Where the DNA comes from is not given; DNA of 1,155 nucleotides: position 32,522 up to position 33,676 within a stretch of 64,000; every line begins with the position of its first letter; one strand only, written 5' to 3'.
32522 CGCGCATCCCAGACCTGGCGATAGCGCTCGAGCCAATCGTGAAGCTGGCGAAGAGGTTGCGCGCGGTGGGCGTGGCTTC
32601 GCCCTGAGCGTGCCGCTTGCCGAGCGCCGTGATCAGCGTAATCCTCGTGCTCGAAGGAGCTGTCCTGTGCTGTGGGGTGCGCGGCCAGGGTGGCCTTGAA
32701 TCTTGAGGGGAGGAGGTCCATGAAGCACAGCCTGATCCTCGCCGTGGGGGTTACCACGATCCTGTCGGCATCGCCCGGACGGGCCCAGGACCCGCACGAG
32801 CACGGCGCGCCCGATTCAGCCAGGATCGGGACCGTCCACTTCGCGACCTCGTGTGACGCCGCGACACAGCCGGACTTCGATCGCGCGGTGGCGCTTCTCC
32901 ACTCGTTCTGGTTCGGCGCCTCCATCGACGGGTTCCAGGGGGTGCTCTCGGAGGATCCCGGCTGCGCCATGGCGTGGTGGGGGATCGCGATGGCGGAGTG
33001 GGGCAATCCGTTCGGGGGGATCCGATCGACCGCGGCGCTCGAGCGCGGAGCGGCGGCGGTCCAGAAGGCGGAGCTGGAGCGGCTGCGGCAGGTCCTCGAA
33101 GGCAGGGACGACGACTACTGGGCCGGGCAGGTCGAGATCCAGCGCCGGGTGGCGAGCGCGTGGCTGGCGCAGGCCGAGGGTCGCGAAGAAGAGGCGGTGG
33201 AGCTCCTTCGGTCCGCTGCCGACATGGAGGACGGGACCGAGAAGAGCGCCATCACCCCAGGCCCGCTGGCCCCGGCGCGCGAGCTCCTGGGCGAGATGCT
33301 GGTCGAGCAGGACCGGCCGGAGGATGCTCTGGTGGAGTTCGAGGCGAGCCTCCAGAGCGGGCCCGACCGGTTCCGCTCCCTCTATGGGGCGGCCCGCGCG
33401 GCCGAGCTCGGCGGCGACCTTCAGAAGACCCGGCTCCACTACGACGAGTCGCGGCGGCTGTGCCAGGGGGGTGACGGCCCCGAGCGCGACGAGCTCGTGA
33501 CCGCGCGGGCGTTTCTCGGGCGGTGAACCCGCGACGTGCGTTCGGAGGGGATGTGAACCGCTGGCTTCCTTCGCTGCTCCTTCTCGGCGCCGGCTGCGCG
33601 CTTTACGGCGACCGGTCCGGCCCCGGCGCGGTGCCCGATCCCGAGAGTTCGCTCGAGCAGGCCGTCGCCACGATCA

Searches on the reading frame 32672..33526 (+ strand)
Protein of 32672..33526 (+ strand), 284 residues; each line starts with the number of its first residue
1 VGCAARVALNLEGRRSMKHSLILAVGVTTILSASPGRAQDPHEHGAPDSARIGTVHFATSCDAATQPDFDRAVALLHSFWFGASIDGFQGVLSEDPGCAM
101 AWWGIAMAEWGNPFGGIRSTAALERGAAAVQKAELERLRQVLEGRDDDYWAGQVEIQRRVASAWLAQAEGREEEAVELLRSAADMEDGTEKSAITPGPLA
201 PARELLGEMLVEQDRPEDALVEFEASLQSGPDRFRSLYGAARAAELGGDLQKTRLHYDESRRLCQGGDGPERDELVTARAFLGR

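Call 48: search_protein_families(library=pfam, proteins=[window:32672-33526:+], max_evalue=0.01)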
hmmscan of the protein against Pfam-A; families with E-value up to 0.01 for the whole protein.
window:32672-33526:+ (284 aa): 5 families
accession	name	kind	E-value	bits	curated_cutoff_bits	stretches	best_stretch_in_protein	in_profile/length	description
PF13432.12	TPR_16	-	1.4e-05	25.9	32.7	1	209-264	6-61/65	Tetratricopeptide repeat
PF14559.12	TPR_19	-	0.00057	20.6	25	0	210-250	1-41/68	Tetratricopeptide repeat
PF13424.12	TPR_12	-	0.0014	19.2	30.1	0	235-284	4-53/77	Tetratricopeptide repeat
PF16811.11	TAtT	-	0.0035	17.2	26.5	1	231-267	165-201/263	TRAP transporter T-component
PF07719.23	TPR_2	-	0.0048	17.4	27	0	205-231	6-32/34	Tetratricopeptide repeat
